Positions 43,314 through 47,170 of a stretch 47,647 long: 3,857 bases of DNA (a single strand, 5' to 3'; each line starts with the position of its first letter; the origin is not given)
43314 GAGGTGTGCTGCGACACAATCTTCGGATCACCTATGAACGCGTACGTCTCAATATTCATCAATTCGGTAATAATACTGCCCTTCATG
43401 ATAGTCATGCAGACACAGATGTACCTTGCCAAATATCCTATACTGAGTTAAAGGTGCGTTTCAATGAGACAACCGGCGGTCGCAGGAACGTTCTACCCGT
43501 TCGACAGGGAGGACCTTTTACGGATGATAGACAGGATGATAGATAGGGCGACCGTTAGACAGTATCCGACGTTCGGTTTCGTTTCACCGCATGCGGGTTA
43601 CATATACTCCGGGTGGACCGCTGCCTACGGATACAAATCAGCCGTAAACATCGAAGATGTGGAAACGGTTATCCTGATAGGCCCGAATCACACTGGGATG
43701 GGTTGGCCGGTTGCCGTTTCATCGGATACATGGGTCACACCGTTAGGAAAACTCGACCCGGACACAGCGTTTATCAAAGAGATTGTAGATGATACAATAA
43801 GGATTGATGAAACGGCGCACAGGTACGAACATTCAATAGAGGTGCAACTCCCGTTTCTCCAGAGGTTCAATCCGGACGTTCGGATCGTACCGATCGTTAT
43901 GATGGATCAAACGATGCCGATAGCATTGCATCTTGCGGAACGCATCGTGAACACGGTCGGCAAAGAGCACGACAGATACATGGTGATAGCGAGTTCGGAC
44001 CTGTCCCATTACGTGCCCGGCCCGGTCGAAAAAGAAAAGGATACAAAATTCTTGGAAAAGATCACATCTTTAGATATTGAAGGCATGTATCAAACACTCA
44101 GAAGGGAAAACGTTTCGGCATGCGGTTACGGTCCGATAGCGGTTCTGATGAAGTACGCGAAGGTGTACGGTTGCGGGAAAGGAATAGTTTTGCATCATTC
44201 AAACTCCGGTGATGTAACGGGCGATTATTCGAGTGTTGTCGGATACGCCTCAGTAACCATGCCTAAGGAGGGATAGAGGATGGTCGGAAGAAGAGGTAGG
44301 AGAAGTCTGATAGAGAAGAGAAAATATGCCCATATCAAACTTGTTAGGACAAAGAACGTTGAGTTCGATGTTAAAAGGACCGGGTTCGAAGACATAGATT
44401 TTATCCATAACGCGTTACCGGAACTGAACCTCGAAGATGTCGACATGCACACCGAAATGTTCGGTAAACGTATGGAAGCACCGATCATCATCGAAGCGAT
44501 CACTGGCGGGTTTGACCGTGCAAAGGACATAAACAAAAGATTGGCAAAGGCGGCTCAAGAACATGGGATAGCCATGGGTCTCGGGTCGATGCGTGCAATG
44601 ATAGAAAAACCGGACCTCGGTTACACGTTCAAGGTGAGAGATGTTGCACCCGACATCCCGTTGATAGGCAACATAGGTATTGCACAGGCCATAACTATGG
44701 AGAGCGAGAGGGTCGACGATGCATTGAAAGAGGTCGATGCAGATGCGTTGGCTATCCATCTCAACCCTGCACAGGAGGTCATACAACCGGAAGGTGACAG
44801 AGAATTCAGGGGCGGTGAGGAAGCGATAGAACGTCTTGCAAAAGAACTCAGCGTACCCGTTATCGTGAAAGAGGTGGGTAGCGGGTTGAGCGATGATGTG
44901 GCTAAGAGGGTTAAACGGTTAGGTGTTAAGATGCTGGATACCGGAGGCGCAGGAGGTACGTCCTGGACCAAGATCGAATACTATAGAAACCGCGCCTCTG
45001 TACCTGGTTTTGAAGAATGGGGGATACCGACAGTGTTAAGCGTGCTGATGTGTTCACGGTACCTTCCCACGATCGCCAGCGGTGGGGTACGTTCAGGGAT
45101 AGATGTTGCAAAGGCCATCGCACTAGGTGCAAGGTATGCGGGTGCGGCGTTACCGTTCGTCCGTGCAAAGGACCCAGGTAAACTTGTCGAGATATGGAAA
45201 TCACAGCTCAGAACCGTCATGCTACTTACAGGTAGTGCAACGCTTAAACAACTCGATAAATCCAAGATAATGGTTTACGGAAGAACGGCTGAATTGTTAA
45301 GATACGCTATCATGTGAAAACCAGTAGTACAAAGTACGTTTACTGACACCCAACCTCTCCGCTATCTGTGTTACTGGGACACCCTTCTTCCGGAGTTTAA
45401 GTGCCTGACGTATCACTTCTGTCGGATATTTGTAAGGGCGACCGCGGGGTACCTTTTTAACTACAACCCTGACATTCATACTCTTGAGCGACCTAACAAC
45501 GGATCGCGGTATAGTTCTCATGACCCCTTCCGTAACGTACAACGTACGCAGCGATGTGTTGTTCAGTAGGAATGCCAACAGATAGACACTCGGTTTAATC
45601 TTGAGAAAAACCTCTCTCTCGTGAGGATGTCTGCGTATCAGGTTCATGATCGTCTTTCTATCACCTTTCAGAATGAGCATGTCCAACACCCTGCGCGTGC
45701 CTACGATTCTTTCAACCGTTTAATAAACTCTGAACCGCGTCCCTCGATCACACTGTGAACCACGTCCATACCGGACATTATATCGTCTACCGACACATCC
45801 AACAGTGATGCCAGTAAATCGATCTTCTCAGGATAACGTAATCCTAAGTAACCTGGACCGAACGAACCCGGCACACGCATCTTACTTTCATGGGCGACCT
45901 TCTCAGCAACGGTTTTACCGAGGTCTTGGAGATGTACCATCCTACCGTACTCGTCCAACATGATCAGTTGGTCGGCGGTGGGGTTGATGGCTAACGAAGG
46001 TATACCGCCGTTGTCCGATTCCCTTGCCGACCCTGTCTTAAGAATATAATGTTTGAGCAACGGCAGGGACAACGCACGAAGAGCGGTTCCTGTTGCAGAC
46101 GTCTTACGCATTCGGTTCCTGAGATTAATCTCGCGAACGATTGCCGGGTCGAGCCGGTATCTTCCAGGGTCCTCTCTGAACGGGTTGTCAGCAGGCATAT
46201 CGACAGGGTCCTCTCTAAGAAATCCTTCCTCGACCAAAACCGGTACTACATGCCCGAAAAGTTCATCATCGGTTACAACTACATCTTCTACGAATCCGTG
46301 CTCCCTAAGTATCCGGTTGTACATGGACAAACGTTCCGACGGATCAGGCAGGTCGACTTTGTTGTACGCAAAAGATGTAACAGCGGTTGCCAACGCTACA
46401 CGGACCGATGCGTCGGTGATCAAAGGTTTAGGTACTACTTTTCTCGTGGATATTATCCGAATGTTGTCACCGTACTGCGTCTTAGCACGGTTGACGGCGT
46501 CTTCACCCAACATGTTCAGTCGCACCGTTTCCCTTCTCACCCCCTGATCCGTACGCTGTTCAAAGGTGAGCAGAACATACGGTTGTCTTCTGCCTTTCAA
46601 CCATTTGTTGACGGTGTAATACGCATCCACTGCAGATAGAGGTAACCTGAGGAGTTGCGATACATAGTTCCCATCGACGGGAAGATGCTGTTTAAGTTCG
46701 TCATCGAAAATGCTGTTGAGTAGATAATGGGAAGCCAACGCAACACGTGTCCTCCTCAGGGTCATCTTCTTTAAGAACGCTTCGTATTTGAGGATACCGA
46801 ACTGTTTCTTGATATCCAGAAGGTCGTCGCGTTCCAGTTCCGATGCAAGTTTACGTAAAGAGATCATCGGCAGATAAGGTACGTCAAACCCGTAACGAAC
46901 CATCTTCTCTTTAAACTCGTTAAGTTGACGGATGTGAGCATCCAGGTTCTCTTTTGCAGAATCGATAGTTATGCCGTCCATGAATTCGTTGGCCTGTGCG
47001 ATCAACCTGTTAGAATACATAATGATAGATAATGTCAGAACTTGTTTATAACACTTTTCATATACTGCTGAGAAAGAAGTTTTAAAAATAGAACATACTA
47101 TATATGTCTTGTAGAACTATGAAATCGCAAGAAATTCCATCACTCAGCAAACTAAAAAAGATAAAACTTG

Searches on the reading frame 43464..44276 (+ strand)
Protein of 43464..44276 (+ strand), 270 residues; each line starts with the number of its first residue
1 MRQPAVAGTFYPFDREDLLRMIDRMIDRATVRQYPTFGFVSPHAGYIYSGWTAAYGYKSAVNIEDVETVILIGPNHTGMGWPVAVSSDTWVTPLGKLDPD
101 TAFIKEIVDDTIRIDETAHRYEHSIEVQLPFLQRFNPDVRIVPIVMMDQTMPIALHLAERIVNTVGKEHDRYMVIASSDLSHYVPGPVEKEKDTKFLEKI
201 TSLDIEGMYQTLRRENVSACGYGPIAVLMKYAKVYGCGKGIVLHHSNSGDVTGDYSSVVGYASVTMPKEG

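Call 15: search_protein_families(library=pfam, proteins=[window:43464-44276:+], max_evalue=0.001)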
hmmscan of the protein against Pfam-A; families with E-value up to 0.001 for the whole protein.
window:43464-44276:+ (270 aa): 1 family
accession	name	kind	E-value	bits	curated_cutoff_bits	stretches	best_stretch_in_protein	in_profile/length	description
PF01875.22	Memo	-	2.2e-76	257.1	27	1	3-264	1-268/269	Memo-like protein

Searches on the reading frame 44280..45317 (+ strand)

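Call 15: search_protein_families(library=pfam, proteins=[window:44280-45317:+], max_evalue=0.001)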
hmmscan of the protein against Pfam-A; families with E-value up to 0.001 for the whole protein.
window:44280-45317:+ (345 aa): 2 families
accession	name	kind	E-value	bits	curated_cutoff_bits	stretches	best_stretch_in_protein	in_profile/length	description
PF01070.24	FMN_dh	-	5.4e-22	78.7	24.9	2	181-330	208-348/350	FMN-dependent dehydrogenase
PF01645.23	Glu_synthase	-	0.00048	19.9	20.4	1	183-286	195-300/369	Conserved region in glutamate synthase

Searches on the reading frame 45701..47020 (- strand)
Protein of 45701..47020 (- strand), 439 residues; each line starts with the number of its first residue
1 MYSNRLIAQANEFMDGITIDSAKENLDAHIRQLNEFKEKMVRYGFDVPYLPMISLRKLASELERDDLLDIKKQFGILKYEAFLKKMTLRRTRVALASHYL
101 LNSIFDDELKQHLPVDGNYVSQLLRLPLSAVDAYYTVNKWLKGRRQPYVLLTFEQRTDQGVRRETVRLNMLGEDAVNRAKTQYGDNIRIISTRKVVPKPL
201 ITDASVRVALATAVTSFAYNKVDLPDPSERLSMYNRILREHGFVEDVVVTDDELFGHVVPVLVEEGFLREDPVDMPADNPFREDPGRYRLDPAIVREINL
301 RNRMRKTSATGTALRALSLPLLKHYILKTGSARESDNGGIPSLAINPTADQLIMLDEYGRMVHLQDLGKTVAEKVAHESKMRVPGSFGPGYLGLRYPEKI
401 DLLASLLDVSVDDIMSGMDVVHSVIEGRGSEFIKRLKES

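Call 15: search_protein_families(library=pfam, proteins=[window:45701-47020:-], max_evalue=0.001)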
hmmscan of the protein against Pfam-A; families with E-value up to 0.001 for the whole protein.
window:45701-47020:- (439 aa): 1 family
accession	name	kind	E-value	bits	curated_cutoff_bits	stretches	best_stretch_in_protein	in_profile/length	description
PF04409.17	DUF530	-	3.9e-19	68.9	27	2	103-358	162-420/521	Protein of unknown function (DUF530)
